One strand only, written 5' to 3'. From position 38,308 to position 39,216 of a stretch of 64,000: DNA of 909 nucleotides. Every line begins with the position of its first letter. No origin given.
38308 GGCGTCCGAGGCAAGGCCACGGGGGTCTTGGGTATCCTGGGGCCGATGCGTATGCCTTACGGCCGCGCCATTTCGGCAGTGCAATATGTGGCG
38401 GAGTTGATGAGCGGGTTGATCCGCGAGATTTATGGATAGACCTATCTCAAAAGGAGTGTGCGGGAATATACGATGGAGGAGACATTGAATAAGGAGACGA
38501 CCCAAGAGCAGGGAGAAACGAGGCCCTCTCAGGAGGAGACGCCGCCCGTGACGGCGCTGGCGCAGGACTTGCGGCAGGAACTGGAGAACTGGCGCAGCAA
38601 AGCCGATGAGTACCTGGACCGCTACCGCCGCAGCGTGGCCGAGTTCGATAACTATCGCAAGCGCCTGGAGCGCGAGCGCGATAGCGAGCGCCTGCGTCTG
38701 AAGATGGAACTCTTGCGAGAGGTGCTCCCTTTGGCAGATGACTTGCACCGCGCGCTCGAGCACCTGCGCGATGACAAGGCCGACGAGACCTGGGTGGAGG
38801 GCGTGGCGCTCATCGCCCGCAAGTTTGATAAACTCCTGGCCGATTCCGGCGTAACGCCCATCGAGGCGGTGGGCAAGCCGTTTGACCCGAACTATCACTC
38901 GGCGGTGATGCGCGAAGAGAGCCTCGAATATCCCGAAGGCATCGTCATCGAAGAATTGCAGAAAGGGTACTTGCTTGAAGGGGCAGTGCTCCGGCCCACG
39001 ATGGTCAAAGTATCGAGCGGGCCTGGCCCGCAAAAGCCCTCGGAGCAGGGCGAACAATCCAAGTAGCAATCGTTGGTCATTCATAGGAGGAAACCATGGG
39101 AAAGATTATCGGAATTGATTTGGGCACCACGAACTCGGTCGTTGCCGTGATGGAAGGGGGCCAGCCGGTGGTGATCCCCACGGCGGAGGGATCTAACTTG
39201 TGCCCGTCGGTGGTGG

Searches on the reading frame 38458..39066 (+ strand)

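Call 9: search_protein_families(library=pfam, proteins=[window:38458-39066:+], max_evalue=0.001)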
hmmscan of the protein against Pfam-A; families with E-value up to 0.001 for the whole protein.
window:38458-39066:+ (202 aa): 1 family
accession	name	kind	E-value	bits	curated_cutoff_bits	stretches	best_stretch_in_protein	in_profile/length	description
PF01025.24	GrpE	-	5.7e-46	156.6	25.8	1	32-186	10-164/165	GrpE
